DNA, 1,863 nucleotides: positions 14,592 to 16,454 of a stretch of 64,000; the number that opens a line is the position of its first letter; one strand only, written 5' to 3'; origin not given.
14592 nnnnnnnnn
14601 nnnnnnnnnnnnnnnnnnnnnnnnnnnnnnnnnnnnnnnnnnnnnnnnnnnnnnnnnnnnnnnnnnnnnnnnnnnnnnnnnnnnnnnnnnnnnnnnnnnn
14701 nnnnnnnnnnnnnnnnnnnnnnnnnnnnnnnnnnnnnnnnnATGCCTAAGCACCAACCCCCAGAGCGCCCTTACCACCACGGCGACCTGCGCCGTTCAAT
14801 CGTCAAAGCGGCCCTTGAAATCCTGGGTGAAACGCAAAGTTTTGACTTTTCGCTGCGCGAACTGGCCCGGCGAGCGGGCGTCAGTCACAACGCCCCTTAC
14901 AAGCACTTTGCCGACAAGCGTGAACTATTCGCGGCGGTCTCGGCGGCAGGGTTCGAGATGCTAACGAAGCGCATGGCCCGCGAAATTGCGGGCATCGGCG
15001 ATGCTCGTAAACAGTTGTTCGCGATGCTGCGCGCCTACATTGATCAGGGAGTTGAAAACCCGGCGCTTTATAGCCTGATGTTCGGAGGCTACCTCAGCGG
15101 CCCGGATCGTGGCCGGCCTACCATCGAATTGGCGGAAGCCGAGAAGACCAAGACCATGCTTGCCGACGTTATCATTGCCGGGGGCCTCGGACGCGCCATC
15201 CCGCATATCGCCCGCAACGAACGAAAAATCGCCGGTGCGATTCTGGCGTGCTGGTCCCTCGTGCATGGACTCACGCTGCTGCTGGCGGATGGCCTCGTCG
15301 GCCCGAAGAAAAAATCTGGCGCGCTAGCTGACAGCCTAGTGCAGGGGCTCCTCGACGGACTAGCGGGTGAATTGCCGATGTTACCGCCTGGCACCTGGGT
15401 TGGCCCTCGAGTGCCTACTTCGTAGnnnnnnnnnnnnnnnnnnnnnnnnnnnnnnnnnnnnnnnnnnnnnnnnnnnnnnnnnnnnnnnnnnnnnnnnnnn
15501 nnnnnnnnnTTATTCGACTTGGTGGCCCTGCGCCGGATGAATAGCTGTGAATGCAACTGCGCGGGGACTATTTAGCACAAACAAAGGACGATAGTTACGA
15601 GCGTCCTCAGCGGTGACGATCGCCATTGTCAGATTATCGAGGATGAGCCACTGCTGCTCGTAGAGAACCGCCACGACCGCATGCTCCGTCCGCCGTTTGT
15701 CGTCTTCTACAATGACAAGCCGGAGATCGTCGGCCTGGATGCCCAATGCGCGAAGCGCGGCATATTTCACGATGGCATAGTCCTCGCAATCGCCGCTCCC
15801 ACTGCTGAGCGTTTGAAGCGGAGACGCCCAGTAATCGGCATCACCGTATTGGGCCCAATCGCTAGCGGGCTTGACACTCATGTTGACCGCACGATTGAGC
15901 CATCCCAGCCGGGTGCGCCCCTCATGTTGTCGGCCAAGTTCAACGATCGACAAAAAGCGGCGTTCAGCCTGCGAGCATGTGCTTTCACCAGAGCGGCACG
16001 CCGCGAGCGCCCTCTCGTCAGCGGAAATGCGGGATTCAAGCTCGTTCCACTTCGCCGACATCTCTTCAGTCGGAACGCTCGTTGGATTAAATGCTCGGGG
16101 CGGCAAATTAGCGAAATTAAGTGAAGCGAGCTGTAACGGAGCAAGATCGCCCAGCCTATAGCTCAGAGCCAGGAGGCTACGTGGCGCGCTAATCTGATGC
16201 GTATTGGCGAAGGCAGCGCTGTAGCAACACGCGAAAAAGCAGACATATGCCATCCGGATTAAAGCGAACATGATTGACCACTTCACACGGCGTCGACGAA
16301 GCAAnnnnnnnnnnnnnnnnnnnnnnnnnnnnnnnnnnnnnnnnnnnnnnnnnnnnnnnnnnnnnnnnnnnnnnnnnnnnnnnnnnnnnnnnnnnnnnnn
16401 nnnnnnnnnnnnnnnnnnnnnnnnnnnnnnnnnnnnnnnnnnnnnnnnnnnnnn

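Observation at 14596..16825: ~120-bp TetR-type operator/promoter module duplicated in front of the BTLCP operon, suggesting a shared regulon for efflux pump and protease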

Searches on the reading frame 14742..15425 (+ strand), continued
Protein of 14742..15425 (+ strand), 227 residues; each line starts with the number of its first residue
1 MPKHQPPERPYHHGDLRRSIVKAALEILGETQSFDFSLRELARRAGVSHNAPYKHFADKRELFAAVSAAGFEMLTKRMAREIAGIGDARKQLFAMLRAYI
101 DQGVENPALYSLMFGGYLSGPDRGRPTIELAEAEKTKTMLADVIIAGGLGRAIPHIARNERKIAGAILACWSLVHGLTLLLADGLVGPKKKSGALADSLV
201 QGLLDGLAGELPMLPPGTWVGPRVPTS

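Call 69: search_protein_families(library=pfam, proteins=[L047:370-831:-, L049:5471-5845:-, L045:5498-5920:-, L045:5105-5479:-, L043:1263-3167:+, L069:2993-3637:+, L069:4889-5800:-, L069:3744-4892:-, L067:2405-3880:-, L067:1317-2435:-], max_evalue=0.001)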
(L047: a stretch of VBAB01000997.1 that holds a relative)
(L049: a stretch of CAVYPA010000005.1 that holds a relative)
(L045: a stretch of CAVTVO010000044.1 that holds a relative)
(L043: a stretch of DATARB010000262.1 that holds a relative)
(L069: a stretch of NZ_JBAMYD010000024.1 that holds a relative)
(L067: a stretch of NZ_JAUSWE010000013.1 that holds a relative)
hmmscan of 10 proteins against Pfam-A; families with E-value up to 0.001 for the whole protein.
L047:370-831:- (153 aa): 0 families

L049:5471-5845:- (124 aa): 0 families

L045:5498-5920:- (140 aa): 0 families

L045:5105-5479:- (124 aa): 0 families

L043:1263-3167:+ (634 aa): 0 families

L069:2993-3637:+ (214 aa): 3 families
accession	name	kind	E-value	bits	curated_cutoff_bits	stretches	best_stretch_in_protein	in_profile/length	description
PF00440.29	TetR_N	-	9.7e-18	64.1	24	1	22-67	1-46/47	Bacterial regulatory proteins, tetR family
PF16859.10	TetR_C_11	-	6.7e-08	33.3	32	1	88-192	5-104/113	Tetracyclin repressor-like, C-terminal domain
PF14246.11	TetR_C_7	-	4e-07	30.5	22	1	107-192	15-100/119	AefR-like transcriptional repressor, C-terminal domain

L069:4889-5800:- (303 aa): 1 family
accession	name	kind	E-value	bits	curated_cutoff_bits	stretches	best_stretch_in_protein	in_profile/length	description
PF09865.15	DUF2092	-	7.7e-50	169.7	21.2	1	86-291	6-211/212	Predicted periplasmic protein (DUF2092)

L069:3744-4892:- (382 aa): 0 families

L067:2405-3880:- (491 aa): 0 families

L067:1317-2435:- (372 aa): 1 family
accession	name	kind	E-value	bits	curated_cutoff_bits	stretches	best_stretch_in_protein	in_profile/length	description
PF14224.11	DUF4331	-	3.6e-27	96.1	27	2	105-358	152-421/421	Domain of unknown function (DUF4331)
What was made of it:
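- Tried and rejected: The small ORFs between paired modules in L045, L047 and L049 have no Pfam match (call 69).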

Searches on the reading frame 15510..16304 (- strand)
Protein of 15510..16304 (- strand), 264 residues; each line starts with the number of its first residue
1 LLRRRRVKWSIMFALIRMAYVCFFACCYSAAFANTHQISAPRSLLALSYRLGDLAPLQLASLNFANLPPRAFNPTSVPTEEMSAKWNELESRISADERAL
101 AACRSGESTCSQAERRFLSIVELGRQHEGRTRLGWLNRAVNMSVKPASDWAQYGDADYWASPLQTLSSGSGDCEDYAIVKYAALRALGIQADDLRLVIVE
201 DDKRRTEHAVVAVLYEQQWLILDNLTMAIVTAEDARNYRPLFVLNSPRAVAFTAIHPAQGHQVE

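Call 8: search_protein_families(library=pfam, proteins=[window:15510-16304:-], max_evalue=0.01)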
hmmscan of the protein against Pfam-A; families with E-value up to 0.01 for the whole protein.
window:15510-16304:- (264 aa): 4 families
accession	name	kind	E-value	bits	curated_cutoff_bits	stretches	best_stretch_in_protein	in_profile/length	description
PF06035.17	Peptidase_C93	-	2e-19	70.4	27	1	103-235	15-138/162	Bacterial transglutaminase-like cysteine proteinase BTLCP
PF01841.26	Transglut_core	-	5.6e-08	33.5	23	1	159-223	40-107/108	Transglutaminase-like superfamily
PF04473.18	DUF553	-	2.2e-07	30.8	20.5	1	146-225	36-114/140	Transglutaminase-like domain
PF24656.1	CEPT76_peptidase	-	0.0014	19.3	27.8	1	157-239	1-84/121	CEP76 peptidase-like domain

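Call 15: find_related_loci(query=window:15510-16304:-, collection=metagenome_contigs, flank=5000)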
Query window:15510-16304:- (264 aa) in metagenome_contigs; peptide patterns used: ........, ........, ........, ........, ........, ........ (x = any residue, [..] = any of these).
94 stretches matched a pattern; 19 encode a relative of the query (tblastn E <= 1e-3); 19 distinct loci.
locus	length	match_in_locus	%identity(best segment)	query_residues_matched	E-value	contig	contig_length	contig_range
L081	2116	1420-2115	66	12-257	6e-110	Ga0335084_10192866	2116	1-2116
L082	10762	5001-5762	64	14-260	3e-103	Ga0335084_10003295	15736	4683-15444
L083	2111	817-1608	61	17-255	5e-101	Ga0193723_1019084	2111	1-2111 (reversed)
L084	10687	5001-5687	65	14-248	2e-96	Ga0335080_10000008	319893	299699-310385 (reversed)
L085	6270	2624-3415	60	17-255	6e-96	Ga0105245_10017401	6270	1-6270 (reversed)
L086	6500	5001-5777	62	17-250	6e-96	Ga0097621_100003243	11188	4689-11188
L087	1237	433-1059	69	57-264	9e-104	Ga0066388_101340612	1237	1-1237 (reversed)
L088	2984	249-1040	61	17-255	2e-97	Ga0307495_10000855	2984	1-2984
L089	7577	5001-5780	61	21-255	2e-95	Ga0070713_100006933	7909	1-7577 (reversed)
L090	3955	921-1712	61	17-255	2e-95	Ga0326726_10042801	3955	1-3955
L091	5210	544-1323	60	17-251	1e-93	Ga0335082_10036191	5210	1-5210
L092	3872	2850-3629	60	17-251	1e-93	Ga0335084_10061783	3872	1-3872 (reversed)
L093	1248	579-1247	65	11-232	2e-100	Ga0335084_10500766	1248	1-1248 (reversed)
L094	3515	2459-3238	59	17-251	2e-93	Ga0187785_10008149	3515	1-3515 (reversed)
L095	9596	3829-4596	60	25-255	2e-91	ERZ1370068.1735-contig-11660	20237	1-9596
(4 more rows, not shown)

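Call 54: search_solved_structures(query=window:15510-16271:-, max_evalue=0.01, show_alignments=1)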
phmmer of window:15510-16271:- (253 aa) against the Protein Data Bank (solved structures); distinct sequences matched with E-value up to 0.01: 2.
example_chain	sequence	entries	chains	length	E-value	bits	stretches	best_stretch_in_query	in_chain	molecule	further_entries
4u65_E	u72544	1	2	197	1.1e-15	60.8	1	116-235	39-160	Putative cystine protease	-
4fgo_A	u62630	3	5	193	4.1e-13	52.4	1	143-235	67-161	Periplasmic protein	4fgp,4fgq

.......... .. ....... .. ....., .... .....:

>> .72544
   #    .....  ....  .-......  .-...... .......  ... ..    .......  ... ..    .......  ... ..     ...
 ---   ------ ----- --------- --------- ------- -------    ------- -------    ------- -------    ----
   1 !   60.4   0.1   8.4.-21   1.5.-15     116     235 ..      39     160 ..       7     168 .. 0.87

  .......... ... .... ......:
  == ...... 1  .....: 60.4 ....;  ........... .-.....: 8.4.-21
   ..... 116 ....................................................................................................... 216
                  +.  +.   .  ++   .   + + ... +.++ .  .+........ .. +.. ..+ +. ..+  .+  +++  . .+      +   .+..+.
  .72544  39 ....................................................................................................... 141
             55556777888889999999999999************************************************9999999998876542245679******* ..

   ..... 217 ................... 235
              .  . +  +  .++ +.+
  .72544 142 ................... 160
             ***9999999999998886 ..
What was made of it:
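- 15510..16271 (-): BTLCP-family cysteine protease/transglutaminase homologue (Peptidase_C93) with a predicted signal peptide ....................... The mechanical ORF runs to 16304. Calls 8, 54 (Cys-His-Asp aligned to the LapG structures 4u65/4fgo), 58 and 10.
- On BTLCP (Peptidase_C93): GDCEDYA, EHAVV and ILDNL align with the corresponding LapG residues in 4u65 (call 54).
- Closest known: LapG/LapD/LapA adhesin-release system. Same: The product of 15510-16271 shares the BTLCP fold signature and the aligned Cys-His-Asp triad (calls 8, 54).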

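Call 58: search_protein_families(library=ncbifam, proteins=[window:15510-16271:-], max_evalue=0.001)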
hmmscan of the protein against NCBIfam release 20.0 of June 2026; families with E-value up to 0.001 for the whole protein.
window:15510-16271:- (253 aa): 1 family
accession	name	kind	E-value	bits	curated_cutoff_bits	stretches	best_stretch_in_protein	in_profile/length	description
NF045674.1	CystProtLapG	equivalog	4.2e-24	85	320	1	107-235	52-182/221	cysteine protease LapG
